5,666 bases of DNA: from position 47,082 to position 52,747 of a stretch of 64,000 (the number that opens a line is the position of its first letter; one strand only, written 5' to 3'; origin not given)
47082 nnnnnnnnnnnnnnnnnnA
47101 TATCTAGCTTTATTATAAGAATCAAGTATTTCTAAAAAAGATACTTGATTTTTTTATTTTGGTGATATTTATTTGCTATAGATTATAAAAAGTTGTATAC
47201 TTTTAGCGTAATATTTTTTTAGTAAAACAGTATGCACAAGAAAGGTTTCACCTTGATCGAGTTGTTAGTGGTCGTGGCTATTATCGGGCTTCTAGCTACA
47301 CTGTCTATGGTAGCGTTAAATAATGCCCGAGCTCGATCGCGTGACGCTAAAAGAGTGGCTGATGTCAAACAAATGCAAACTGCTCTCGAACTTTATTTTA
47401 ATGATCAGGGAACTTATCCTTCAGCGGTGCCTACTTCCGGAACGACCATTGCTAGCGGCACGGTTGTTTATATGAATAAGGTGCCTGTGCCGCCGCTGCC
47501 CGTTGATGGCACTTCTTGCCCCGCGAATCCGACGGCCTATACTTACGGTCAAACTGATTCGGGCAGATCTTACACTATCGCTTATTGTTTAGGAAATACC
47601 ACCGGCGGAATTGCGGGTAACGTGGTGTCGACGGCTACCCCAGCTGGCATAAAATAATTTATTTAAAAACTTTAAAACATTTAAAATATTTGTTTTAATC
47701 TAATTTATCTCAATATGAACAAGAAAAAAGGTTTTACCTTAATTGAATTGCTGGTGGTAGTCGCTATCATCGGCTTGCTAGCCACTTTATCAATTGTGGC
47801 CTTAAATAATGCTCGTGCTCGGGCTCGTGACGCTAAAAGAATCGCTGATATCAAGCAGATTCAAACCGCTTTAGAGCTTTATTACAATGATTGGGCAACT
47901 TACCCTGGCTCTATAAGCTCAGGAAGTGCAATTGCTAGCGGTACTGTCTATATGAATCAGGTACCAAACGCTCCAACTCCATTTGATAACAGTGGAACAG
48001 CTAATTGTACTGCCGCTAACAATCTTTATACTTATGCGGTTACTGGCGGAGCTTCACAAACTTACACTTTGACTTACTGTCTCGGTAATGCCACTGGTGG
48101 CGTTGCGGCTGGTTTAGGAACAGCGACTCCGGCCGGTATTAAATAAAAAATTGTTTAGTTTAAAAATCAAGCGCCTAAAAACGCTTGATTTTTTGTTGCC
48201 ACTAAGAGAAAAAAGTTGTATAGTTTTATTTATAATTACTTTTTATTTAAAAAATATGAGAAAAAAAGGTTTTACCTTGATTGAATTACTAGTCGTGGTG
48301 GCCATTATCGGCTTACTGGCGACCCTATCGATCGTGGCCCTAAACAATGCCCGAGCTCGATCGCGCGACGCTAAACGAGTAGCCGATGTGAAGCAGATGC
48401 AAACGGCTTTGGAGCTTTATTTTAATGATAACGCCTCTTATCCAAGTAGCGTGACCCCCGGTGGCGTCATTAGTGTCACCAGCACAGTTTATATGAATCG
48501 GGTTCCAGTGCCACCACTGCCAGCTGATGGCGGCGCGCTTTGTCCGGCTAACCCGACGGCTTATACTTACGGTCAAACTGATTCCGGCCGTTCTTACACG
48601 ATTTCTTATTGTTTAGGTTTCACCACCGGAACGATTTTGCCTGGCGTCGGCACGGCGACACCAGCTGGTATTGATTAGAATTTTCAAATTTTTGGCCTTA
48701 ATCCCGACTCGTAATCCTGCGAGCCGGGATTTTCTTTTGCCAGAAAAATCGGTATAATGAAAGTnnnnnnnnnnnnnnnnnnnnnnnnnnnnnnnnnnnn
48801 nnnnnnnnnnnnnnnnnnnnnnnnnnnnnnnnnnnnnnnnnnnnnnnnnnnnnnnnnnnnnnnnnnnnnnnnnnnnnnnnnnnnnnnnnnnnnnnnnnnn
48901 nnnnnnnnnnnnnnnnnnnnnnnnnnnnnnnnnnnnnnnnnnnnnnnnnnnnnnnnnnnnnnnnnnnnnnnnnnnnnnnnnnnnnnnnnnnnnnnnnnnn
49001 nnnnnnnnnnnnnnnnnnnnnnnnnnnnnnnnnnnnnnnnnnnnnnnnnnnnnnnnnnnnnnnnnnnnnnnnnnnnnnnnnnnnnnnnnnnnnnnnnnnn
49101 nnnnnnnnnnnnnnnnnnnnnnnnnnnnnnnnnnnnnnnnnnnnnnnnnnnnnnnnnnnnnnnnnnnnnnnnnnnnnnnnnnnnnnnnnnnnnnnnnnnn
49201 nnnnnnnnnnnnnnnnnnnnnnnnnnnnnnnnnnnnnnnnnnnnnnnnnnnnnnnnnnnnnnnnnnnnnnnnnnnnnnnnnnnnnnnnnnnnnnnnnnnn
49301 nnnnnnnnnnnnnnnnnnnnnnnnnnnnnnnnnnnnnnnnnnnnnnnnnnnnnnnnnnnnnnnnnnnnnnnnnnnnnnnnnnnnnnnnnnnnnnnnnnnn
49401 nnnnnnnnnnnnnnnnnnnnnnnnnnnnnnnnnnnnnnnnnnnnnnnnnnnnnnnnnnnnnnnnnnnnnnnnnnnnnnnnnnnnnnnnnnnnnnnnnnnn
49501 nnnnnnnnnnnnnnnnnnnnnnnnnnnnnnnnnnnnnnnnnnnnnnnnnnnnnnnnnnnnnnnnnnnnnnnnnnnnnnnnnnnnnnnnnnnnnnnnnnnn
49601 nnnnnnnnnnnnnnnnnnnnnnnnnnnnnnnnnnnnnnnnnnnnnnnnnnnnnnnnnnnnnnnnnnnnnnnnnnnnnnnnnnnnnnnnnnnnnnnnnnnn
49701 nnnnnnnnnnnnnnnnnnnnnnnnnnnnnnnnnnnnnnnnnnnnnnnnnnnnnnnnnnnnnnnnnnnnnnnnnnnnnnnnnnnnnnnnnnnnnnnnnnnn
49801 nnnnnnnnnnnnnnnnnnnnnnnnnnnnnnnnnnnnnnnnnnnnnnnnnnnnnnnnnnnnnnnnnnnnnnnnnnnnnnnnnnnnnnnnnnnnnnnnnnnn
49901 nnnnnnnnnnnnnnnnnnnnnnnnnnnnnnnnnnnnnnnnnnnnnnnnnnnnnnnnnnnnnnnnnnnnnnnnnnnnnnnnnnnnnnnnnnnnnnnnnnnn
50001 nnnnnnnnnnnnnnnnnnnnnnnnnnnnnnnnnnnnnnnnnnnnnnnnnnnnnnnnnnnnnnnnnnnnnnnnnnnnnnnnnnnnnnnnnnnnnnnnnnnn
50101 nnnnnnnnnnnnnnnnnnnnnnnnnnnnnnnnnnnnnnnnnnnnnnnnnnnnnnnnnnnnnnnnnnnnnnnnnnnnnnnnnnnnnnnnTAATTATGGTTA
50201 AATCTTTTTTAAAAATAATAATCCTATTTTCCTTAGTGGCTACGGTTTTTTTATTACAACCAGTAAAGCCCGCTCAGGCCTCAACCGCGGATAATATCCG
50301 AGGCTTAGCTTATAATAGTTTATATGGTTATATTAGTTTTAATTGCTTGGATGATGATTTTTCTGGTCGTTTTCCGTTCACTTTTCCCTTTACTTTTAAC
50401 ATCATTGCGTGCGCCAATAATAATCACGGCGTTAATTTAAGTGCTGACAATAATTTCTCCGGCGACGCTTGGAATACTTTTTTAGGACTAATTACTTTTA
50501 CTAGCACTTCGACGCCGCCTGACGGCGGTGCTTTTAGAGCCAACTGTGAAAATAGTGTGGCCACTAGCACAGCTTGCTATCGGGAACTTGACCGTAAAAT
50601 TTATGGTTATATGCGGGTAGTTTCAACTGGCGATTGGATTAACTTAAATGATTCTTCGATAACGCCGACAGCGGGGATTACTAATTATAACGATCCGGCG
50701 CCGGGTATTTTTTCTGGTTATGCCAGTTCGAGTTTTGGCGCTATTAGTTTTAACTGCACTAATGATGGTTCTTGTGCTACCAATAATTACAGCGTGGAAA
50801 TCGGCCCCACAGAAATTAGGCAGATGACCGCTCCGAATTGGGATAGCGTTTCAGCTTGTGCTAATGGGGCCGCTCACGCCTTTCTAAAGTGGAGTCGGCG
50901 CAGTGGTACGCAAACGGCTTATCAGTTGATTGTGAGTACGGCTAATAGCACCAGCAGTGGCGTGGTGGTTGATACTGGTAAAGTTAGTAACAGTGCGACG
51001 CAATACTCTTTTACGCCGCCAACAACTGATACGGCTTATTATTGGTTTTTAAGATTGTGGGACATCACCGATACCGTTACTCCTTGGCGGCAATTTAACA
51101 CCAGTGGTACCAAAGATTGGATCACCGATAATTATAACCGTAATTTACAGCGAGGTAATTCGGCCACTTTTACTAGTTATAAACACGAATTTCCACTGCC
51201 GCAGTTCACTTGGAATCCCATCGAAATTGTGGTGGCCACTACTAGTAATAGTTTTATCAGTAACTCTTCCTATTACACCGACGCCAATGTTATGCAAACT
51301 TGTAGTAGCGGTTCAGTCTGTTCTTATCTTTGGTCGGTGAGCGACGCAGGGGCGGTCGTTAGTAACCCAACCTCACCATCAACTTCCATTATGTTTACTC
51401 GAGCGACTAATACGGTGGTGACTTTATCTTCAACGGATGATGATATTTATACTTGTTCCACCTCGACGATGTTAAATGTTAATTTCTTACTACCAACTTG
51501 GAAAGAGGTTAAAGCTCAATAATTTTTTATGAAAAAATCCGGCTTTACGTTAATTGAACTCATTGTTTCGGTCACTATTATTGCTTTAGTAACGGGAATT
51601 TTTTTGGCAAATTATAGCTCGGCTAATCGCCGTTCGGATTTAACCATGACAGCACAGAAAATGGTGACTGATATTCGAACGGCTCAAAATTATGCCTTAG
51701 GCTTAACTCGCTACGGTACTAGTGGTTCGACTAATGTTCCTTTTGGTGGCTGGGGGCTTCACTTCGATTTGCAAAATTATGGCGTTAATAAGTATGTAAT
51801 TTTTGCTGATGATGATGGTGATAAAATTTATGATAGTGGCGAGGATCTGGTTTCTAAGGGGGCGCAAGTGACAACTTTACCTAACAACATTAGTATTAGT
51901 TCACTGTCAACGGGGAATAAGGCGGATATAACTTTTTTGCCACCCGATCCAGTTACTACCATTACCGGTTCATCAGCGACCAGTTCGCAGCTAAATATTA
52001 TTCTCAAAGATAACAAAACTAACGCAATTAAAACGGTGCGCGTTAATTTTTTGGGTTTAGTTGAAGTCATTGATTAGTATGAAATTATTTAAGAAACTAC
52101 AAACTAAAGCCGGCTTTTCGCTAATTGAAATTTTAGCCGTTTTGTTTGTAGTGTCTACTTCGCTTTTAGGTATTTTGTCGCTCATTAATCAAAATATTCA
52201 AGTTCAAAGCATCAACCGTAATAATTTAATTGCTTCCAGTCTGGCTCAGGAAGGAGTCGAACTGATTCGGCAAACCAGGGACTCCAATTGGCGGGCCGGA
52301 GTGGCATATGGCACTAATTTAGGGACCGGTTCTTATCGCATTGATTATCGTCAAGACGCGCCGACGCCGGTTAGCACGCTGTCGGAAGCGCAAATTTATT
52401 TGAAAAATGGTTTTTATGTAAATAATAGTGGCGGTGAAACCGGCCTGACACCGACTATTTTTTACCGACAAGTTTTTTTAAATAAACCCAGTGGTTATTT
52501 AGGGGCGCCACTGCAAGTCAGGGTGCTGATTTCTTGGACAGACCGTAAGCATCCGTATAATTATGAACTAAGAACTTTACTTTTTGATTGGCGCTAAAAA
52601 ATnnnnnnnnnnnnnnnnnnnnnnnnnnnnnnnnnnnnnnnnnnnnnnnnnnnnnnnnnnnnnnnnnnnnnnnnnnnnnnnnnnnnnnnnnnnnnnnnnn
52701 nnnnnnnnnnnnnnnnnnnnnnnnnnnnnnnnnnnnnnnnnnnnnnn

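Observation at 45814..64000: Direct repeat of at least 5.5 kb with a 12,680-bp offset, duplicating half of the pilus locus; no differences found where compared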

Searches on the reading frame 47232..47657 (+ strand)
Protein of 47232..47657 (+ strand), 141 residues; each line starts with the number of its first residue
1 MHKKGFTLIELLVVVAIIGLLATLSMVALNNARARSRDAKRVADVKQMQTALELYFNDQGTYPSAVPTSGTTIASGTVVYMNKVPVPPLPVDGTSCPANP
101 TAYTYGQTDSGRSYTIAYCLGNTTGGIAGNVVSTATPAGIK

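Call 10: search_protein_families(library=pfam, proteins=[window:47232-47657:+])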
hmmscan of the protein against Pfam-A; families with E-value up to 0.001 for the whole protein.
window:47232-47657:+ (141 aa): 1 family
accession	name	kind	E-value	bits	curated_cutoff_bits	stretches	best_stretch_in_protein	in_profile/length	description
PF07963.17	N_methyl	-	1.9e-08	34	21.2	1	2-24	3-25/27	Prokaryotic N-terminal methylation motif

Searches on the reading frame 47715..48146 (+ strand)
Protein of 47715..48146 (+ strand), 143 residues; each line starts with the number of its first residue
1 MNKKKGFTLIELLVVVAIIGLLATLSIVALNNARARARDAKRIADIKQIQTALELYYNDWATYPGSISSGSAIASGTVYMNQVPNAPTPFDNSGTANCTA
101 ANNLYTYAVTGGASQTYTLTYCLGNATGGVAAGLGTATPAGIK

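Call 10: search_protein_families(library=pfam, proteins=[window:47715-48146:+])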
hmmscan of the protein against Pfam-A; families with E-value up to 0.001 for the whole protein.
window:47715-48146:+ (143 aa): 2 families
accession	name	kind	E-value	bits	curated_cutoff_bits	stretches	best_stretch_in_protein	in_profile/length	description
PF07963.17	N_methyl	-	8e-10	38.3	21.2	1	1-25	1-25/27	Prokaryotic N-terminal methylation motif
PF16732.10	ComP_DUS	-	0.00062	21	27.3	0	35-120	8-71/87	Type IV minor pilin ComP, DNA uptake sequence receptor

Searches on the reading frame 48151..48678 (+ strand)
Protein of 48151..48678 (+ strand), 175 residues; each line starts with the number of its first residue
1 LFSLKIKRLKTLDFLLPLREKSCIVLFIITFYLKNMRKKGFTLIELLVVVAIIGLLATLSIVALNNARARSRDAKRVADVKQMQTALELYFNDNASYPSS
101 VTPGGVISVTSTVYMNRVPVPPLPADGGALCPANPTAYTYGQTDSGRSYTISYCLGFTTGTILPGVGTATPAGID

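Call 10: search_protein_families(library=pfam, proteins=[window:48151-48678:+])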
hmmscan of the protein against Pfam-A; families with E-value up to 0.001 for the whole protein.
window:48151-48678:+ (175 aa): 1 family
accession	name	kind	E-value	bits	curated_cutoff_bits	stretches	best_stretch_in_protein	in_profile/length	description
PF07963.17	N_methyl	-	9.9e-09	34.9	21.2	1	36-59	2-25/27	Prokaryotic N-terminal methylation motif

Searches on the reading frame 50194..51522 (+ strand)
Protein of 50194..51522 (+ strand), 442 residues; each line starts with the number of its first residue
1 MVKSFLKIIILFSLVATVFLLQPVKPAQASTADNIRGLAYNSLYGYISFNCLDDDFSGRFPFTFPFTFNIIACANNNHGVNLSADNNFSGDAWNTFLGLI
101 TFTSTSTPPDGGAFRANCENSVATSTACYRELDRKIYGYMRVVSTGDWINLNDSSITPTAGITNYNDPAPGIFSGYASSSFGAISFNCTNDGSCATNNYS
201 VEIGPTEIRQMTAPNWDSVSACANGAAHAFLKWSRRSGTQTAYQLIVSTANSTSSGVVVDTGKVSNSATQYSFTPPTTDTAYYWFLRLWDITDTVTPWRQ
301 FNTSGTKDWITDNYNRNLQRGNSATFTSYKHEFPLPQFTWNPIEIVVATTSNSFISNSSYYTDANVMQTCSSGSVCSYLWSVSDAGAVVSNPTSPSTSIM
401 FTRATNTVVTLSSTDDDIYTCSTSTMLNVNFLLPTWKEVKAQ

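Call 10: search_protein_families(library=pfam, proteins=[window:50194-51522:+])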
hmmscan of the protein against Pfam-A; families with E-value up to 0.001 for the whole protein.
window:50194-51522:+ (442 aa): 1 family
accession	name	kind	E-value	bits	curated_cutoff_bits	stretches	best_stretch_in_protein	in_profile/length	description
PF25788.1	Ig_Rha78A_N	-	1e-08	35.8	27.4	1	234-301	29-96/105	Rha78A-like, N-terminal immunoglobulin domain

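Call 22: list_cluster_members(proteins=[window:50194-51522:+, window:51529-52077:+, window:52079-52597:+, window:52603-53154:+, window:53158-53571:+, window:53863-54468:-, window:54461-54727:-, window:45398-46603:+, window:46686-47099:+, window:49730-50191:+])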
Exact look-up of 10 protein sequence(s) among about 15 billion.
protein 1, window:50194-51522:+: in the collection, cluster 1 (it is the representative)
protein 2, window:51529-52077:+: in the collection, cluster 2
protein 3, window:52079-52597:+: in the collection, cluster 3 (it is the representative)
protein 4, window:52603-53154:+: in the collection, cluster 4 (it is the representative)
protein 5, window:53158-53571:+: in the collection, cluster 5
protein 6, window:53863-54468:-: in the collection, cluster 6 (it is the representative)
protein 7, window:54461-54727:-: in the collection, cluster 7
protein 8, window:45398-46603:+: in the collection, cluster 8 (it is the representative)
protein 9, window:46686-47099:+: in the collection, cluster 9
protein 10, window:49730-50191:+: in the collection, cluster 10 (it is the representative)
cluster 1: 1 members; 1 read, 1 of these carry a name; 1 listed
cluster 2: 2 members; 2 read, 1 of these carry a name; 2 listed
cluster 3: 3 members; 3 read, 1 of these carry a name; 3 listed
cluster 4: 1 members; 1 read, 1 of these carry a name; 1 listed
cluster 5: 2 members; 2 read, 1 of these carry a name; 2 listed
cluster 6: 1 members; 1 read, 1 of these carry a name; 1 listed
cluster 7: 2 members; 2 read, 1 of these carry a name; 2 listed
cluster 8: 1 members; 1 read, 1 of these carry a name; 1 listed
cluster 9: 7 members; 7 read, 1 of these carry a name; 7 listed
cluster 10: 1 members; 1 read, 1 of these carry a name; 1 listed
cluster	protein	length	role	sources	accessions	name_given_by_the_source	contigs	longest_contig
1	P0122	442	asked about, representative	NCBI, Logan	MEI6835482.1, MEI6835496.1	MAG: hypothetical protein WCK59_01565 [Candidatus Falkowbacteria bacterium]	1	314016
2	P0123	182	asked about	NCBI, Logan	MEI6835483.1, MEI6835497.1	MAG: GspH/FimT family pseudopilin [Candidatus Falkowbacteria bacterium]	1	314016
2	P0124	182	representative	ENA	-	-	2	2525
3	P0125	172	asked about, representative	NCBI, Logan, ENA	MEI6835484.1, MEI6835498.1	MAG: hypothetical protein WCK59_01575 [Candidatus Falkowbacteria bacterium]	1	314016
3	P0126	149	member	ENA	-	-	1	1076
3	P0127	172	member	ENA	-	-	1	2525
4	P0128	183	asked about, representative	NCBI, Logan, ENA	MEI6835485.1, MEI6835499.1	MAG: prepilin-type N-terminal cleavage/methylation domain-containing protein [Candidatus ...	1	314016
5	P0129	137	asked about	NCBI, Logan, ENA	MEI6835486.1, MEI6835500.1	MAG: hypothetical protein WCK59_01585 [Candidatus Falkowbacteria bacterium]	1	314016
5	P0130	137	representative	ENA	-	-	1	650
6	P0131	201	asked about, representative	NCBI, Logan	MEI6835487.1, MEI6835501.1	MAG: nucleotidyl transferase AbiEii/AbiGii toxin family protein [Candidatus ...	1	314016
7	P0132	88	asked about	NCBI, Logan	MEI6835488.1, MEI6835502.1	MAG: hypothetical protein WCK59_01595 [Candidatus Falkowbacteria bacterium]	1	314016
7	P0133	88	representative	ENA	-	-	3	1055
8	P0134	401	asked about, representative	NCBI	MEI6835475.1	MAG: type II secretion system F family protein [Candidatus Falkowbacteria bacterium]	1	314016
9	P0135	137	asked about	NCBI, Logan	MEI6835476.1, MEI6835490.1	MAG: prepilin-type N-terminal cleavage/methylation domain-containing protein [Candidatus ...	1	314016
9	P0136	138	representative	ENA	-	-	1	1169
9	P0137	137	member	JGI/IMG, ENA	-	-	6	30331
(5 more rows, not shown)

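Call 24: find_encoding_contigs(protein=P0137, flank=10000, max_places=10)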
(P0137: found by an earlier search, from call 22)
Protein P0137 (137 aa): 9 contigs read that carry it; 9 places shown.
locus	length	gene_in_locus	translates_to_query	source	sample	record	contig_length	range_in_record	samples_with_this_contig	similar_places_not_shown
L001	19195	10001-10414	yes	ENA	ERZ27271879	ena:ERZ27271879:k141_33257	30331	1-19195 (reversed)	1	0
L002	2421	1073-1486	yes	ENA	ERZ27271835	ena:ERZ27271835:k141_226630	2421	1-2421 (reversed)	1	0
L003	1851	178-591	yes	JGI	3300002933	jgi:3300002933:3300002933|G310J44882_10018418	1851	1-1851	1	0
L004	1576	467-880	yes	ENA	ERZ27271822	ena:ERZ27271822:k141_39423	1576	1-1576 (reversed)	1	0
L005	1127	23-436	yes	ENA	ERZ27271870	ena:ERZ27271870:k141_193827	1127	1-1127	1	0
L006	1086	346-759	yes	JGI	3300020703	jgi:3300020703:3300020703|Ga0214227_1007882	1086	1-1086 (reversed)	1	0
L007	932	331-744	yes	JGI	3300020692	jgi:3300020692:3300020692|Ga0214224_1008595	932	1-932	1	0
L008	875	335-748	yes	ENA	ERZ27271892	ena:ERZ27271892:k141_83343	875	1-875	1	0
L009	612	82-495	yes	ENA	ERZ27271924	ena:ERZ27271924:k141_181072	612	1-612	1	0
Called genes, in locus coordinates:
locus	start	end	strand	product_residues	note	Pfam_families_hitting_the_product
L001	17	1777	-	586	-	PF07973:tRNA_SAD, PF00587:tRNA-synt_2b, PF03129:HGTP_anticodon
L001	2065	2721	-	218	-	PF00156:Pribosyltran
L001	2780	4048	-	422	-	-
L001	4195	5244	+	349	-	PF11104:PilM_2, PF08841:DDR (faint), PF06723:MreB_Mbl (faint), PF14450:FtsA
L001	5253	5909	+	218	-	-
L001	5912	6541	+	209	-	-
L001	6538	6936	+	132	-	-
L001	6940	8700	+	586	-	PF05157:MshEN, PF00437:T2SSE, PF13401:AAA_22 (faint)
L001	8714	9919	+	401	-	PF00482:T2SSF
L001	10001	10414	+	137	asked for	PF07963:N_methyl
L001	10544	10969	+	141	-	PF07963:N_methyl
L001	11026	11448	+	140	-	PF07963:N_methyl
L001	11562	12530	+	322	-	PF02388:FemAB, PF13480:Acetyltransf_6, PF02388:FemAB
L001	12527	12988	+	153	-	PF02130:YbeY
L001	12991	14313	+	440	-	PF25788:Ig_Rha78A_N (weak)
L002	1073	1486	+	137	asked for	PF07963:N_methyl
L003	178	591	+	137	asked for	PF07963:N_methyl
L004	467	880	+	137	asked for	PF07963:N_methyl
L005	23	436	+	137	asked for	PF07963:N_methyl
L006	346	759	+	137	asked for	PF07963:N_methyl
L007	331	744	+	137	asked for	PF07963:N_methyl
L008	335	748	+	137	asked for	PF07963:N_methyl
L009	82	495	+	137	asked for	PF07963:N_methyl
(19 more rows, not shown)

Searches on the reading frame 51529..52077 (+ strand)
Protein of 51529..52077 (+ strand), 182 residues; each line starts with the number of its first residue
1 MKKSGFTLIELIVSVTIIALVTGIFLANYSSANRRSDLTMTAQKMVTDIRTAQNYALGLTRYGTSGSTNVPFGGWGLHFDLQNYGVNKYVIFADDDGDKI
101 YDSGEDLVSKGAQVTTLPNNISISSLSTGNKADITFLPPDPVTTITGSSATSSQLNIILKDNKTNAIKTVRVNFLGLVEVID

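Call 11: search_protein_families(library=pfam, proteins=[window:51529-52077:+], max_evalue=0.01)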
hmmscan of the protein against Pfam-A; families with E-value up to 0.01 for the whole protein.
window:51529-52077:+ (182 aa): 2 families
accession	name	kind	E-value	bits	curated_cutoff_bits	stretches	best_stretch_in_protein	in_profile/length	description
PF07963.17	N_methyl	-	5.7e-07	29.3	21.2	1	2-24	3-25/27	Prokaryotic N-terminal methylation motif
PF12019.13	GspH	-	0.0002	22.3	21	1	42-176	2-108/108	Type II transport protein GspH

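Call 34: find_encoding_contigs(protein=window:51529-52077:+, flank=10000, max_places=10)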
Protein window:51529-52077:+ (182 aa): no gene with exactly this product is on record in the collection.

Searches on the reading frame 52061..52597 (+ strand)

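Call 11: search_protein_families(library=pfam, proteins=[window:52061-52597:+], max_evalue=0.01)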
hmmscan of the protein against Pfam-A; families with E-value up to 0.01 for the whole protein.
window:52061-52597:+ (178 aa): 1 family
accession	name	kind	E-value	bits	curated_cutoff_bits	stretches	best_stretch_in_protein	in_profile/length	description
PF07963.17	N_methyl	-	0.0017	18.3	21.2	1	16-38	4-26/27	Prokaryotic N-terminal methylation motif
